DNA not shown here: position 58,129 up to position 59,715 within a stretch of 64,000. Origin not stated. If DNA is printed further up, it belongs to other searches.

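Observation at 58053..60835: Split cytosolic MgtE sensor domain protein paired with an NRAMP transporter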

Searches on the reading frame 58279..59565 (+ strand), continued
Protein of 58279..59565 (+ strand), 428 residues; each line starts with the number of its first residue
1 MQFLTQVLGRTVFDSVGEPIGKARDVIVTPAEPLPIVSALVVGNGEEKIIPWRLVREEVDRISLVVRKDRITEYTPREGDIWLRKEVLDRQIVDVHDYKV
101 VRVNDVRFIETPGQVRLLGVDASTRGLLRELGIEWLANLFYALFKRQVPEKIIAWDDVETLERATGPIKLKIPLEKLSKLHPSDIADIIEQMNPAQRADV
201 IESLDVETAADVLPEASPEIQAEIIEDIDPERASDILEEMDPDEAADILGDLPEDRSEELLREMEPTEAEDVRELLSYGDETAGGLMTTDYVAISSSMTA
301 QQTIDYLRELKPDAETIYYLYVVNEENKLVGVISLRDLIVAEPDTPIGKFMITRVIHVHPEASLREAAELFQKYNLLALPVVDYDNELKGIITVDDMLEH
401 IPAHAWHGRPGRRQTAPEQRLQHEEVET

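Call 40: find_encoding_contigs(protein=P0010, flank=2500, max_places=2)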
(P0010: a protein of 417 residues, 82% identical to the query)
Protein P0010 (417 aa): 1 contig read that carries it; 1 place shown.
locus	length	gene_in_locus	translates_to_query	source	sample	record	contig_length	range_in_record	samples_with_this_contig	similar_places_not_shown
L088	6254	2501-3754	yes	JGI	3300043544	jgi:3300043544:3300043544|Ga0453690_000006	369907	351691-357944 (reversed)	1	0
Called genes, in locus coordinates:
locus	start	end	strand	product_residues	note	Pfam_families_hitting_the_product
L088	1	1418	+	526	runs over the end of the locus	PF00118:Cpn60_TCP1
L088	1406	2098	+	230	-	PF01025:GrpE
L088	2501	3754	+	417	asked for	PF05239:PRC (faint), PF03448:MgtE_N, PF14841:FliG_M (faint), PF00571:CBS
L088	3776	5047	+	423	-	PF01566:Nramp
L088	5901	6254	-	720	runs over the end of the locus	-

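Call 41: find_encoding_contigs(protein=P0012, flank=2500, max_places=2)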
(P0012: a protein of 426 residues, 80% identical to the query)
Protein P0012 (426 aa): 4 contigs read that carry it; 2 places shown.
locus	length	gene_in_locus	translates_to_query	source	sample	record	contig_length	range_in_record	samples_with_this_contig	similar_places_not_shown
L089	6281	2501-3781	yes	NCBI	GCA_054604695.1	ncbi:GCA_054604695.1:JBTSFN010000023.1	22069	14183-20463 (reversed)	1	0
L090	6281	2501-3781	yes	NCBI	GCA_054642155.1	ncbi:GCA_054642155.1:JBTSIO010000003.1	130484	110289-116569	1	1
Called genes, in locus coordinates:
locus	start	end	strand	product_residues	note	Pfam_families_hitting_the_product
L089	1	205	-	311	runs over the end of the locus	PF02219:MTHFR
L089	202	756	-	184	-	PF28549:NDPSase_N, PF00293:NUDIX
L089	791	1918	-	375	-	PF01702:TGT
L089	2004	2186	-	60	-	-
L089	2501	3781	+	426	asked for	PF05239:PRC (weak), PF03448:MgtE_N, PF14841:FliG_M (faint), PF00571:CBS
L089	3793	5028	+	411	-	PF01566:Nramp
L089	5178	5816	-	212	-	PF13487:HD_5, PF01966:HD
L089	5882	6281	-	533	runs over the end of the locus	PF03109:ABC1, PF01636:APH (weak), PF27536:UbiB_helical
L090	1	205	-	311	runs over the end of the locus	PF02219:MTHFR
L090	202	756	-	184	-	PF28549:NDPSase_N, PF00293:NUDIX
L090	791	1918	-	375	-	PF01702:TGT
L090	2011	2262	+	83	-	-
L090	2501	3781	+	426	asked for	PF05239:PRC (weak), PF03448:MgtE_N, PF14841:FliG_M (faint), PF00571:CBS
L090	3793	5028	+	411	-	PF01566:Nramp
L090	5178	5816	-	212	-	PF13487:HD_5, PF01966:HD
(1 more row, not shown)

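Call 42: find_encoding_contigs(protein=P0014, flank=2500, max_places=2)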
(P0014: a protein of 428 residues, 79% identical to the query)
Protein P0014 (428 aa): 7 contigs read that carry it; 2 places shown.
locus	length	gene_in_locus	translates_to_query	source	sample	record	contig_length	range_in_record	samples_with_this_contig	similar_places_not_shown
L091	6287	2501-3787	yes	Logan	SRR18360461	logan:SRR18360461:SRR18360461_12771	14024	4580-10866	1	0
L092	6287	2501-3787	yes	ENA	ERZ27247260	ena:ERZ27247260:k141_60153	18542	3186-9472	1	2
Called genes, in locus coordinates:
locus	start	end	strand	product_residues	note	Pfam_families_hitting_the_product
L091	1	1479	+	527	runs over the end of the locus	PF00118:Cpn60_TCP1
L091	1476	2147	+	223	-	PF01025:GrpE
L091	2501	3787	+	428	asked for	PF05239:PRC (weak), PF03448:MgtE_N, PF14841:FliG_M (faint), PF00571:CBS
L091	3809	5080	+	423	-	PF01566:Nramp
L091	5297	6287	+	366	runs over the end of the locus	-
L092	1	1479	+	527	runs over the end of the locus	PF00118:Cpn60_TCP1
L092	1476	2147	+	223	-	PF01025:GrpE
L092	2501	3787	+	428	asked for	PF05239:PRC (weak), PF03448:MgtE_N, PF14841:FliG_M (faint), PF00571:CBS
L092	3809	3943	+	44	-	-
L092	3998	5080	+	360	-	PF01566:Nramp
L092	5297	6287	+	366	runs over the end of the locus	-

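Call 43: find_encoding_contigs(protein=P0018, flank=2500, max_places=2)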
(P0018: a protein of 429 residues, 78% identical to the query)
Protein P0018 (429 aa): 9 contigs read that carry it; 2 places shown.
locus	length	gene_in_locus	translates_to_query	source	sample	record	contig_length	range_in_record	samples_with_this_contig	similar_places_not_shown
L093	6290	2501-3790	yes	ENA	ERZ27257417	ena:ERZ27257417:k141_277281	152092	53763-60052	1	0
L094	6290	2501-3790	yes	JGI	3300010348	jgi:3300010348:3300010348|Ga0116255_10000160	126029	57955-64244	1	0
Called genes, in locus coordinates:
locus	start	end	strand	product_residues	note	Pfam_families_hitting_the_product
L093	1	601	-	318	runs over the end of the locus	PF00294:PfkB, PF08543:Phos_pyr_kin (weak)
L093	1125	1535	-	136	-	PF25231:DUF7847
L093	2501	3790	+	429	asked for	PF05239:PRC (weak), PF03448:MgtE_N, PF14841:FliG_M (faint), PF00571:CBS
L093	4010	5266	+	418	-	PF01566:Nramp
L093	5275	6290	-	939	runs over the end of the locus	PF13620:CarboxypepD_reg (weak), PF13715:CarbopepD_reg_2 (faint)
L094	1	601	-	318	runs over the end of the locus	PF00294:PfkB, PF08543:Phos_pyr_kin (weak)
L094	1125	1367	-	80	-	PF25231:DUF7847 (weak)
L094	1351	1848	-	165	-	-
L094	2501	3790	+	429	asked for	PF05239:PRC (weak), PF03448:MgtE_N, PF14841:FliG_M (faint), PF00571:CBS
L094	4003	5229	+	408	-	PF01566:Nramp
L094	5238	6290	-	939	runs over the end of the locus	PF13620:CarboxypepD_reg (weak), PF13715:CarbopepD_reg_2 (faint)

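Call 44: find_encoding_contigs(protein=P0025, flank=2500, max_places=2)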
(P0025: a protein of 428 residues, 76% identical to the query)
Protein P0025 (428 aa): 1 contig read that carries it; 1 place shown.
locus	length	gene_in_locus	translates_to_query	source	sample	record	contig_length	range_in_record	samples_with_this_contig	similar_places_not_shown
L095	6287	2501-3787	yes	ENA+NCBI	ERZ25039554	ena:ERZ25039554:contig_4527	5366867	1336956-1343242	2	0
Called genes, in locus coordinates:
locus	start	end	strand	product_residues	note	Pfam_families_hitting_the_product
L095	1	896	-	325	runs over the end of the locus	PF00294:PfkB, PF08543:Phos_pyr_kin (weak)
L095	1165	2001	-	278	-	-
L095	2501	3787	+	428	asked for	PF05239:PRC (faint), PF03448:MgtE_N, PF14841:FliG_M (faint), PF00571:CBS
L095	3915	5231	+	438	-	PF01566:Nramp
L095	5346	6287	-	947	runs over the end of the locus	PF13620:CarboxypepD_reg (faint)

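Call 45: find_encoding_contigs(protein=P0041, flank=2500, max_places=2)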
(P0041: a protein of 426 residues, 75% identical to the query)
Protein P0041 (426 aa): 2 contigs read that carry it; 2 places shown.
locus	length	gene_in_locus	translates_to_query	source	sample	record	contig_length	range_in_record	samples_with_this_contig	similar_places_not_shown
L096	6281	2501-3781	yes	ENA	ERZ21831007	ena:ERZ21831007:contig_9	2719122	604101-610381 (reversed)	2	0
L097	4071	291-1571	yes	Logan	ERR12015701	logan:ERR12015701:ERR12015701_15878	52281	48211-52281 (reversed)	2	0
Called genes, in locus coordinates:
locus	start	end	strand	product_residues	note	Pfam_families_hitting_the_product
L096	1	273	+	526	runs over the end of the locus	PF16927:HisKA_7TM, PF00989:PAS, PF08448:PAS_4 (weak), PF13188:PAS_8 (weak), PF13426:PAS_9, PF00990:GGDEF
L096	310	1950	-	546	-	PF10646:Germane, PF01520:Amidase_3, PF16158:N_BRCA1_IG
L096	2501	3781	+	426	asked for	PF05239:PRC (weak), PF03448:MgtE_N, PF14841:FliG_M (faint), PF00571:CBS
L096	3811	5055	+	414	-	PF01566:Nramp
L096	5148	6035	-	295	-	PF02574:S-methyl_trans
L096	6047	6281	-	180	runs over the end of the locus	PF01558:POR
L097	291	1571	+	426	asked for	PF05239:PRC (weak), PF03448:MgtE_N, PF14841:FliG_M (faint), PF00571:CBS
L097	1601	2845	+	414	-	PF01566:Nramp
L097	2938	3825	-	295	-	PF02574:S-methyl_trans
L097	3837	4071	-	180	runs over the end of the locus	PF01558:POR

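Call 46: find_encoding_contigs(protein=P0051, flank=2500, max_places=2)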
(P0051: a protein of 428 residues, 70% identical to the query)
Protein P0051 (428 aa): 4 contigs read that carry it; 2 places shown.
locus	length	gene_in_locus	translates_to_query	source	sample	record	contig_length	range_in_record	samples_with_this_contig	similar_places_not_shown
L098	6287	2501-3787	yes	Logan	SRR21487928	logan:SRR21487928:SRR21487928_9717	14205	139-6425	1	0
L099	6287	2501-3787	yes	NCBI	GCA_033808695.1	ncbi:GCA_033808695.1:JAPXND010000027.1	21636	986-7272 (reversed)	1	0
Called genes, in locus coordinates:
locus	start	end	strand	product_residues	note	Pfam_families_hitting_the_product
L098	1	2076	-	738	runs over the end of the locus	?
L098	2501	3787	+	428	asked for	PF05239:PRC (faint), PF03448:MgtE_N, PF14841:FliG_M (faint), PF00571:CBS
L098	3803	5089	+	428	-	PF01566:Nramp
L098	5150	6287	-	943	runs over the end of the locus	-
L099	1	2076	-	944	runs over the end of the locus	PF00005:ABC_tran (faint), PF02463:SMC_N (faint), PF03193:RsgA_GTPase (faint), PF13191:AAA_16 (faint), PF13304:AAA_21 (faint), PF13555:AAA_29 (faint), PF17760:UvrA_inter, PF17755:UvrA_DNA-bind, +1 more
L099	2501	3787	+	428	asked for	PF05239:PRC (faint), PF03448:MgtE_N, PF14841:FliG_M (faint), PF00571:CBS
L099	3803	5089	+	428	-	PF01566:Nramp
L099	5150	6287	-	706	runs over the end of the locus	?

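Call 47: find_encoding_contigs(protein=P0056, flank=2500, max_places=2)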
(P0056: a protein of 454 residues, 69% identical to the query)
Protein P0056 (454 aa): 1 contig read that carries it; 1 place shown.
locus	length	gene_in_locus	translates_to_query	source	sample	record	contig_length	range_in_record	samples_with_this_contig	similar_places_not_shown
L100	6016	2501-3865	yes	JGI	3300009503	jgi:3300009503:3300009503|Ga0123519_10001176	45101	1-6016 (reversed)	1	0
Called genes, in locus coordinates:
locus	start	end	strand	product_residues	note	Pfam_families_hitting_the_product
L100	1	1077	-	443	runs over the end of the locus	PF24684:Vgb_lyase (faint), PF13449:Phytase-like (faint), PF20067:SSL_N (faint), PF25021:TEN_NHL, PF08450:SGL (weak), PF25021:TEN_NHL, PF01436:NHL (weak), PF25021:TEN_NHL (weak)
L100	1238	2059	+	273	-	PF01678:DAP_epimerase, PF02567:PhzC-PhzF (weak), PF01678:DAP_epimerase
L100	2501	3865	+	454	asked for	PF05239:PRC, PF03448:MgtE_N, PF14841:FliG_M (faint), PF00571:CBS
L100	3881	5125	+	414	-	PF01566:Nramp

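Call 71: predict_structure(alignment_id=A2)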
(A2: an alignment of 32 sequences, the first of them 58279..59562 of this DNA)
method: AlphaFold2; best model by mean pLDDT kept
length: 428 residues; sequences in the alignment: 32
mean_pLDDT: 78.8   pTM: 0.39
mean pLDDT of the five models: 78.8, 78.4, 77.1, 77.0, 74.8
residues with pLDDT >= 90: 150; 70-90: 186; 50-70: 32; < 50: 60
segments of 3 or more residues with pLDDT < 50: 87-99, 160-171, 281-286, 401-428
pLDDT, mean of each block of 10 residues (from residue 1): 85 93 90 89 88 88 91 87 64 45 79 85 77 80 81 67 37 59 80 78 89 91 94 96 93 95 96 80 48 91 90 68 90 88 95 90 84 83 88 73 43 35 37
secondary structure, 60 per line:
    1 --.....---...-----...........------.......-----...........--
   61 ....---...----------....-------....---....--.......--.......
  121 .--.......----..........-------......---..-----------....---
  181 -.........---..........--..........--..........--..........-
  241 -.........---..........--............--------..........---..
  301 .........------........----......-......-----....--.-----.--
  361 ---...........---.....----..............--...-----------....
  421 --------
elements in order: H4-7 E11-13 E19-29 E36-42 E48-51 E55-58 E61-64 E81-84 E92-95 E99-102 E105-111 E114-121 H124-130 H135-144 E152-154 H174-177 H182-190 H194-203 H206-215 H218-227 H230-239 H242-250 H254-263 H266-277 E286-295 H300-309 E316-323 E328-333 H335-340 H364-374 E378-382 E387-393 H394-400 H417-420

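Call 73: fold_search(model_id=the predicted structure, library=pdb)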
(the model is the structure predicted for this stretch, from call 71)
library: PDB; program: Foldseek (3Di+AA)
matches with E <= 10: 1004; with E <= 0.001: 333
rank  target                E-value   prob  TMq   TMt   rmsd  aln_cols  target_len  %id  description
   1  2yvy                  6.3e-19  1.00  0.25  0.43  12.5       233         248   39  Crystal structure of magnesium transporter MgtE cytosolic domain, Mg2+ bound form (released 2007-09-04)
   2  2zy9_A                9.3e-19  1.00  0.25  0.25  12.6       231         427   39  Improved crystal structure of magnesium transporter MgtE (released 2009-12-01)
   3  2oux_B                1.8e-18  1.00  0.25  0.41  14.7       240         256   36  Crystal structure of the soluble part of a magnesium transporter (released 2007-03-20)
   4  5x9g_C                3.5e-18  1.00  0.25  0.42  12.6       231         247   40  Crystal structure of the cytosolic domain of the Mg2+ channel MgtE in complex with ATP (released 2017-08-16)
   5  2oux_A                7.1e-18  1.00  0.25  0.40  14.6       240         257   36  Crystal structure of the soluble part of a magnesium transporter (released 2007-03-20)
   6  8gpv                  8.4e-18  1.00  0.26  0.42  13.0       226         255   30  Cytoplasmic domain structure of the MgtE Mg2+ channel from Clostridiales bacterium (released 2023-04-19)
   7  2yvx_A                8.8e-18  1.00  0.26  0.25  12.5       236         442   39  Crystal structure of magnesium transporter MgtE (released 2007-09-04)
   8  5x9h_B                1.0e-17  1.00  0.26  0.26  12.2       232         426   40  Crystal structure of the Mg2+ channel MgtE in complex with ATP (released 2017-08-16)
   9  8gps                  1.3e-17  1.00  0.25  0.45  12.7       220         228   30  Cytoplasmic domain structure of the MgtE Mg2+ channel from Chryseobacterium hispalense (released 2023-04-19)
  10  2zy9_B                2.8e-17  1.00  0.26  0.26  12.3       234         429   40  Improved crystal structure of magnesium transporter MgtE (released 2009-12-01)
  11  3kxr                  4.6e-08  1.00  0.24  0.56  12.5       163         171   21  Structure of the cystathionine beta-synthase pair domain of the putative Mg2+ transporter SO5017 from Shewanella oneiden (released 2009-12-15)
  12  9s4z_B                4.9e-08  1.00  0.23  0.47   3.2       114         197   29  AcuB from Geobacillus stearothermophilus with AMP and ADP (released 2026-02-25)
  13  5g5r_A                5.5e-08  1.00  0.22  0.69   4.8       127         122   29  CBS domain tandem of site-2 protease from Archaeoglobus fulgidus in complex with llama Nanobody - apo form (released 2017-05-24)
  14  9s52_B                7.6e-08  1.00  0.23  0.46   3.0       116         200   29  AcuB from Geobacillus stearothermophilus with AMP (released 2026-02-25)
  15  9s50_B                8.9e-08  1.00  0.23  0.46   3.3       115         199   29  AcuB from Geobacillus stearothermophilus with AMP and ATP (released 2026-02-25)
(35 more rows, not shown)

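Call 78: search_protein_representatives(protein=window:58279-59562:+)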
Query: 428 residues. Proteins with E-value up to 0.001 (for the whole library): 15548; up to 1e-10: 7432; up to 1e-30: 1520. The best 150 are listed.
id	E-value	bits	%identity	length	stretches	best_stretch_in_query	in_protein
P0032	6.7e-207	703.8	76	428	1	1-422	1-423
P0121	1.6e-129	448.9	52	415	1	3-412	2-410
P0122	4.7e-115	401.3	50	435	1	1-410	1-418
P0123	5.2e-109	381.4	47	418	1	1-401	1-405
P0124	4.5e-106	371.7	48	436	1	1-401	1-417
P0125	4.6e-102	358.5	43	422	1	1-416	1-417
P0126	4.5e-101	355.2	46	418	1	1-409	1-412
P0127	6.1e-101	354.8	45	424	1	1-411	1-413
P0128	3.8e-98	345.6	44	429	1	2-409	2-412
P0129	7.7e-98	344.6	46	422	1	3-400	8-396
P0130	1.1e-97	344.1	44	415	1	1-411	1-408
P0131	1.4e-97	343.7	42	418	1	2-409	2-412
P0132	1.0e-96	340.9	45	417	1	1-410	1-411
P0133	1.9e-96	340.0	44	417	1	1-401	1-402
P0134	9.4e-96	337.7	46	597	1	2-401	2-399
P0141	3.4e-93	329.3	44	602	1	1-400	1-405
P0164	3.2e-88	312.9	41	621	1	2-401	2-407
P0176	3.7e-85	302.8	38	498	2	3-401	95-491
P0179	2.9e-84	299.9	44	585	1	3-403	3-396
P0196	7.6e-82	291.9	42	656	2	168-401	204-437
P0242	4.2e-75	269.7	39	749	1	3-404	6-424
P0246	1.8e-74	267.6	38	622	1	2-401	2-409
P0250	7.1e-74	265.6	37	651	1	2-403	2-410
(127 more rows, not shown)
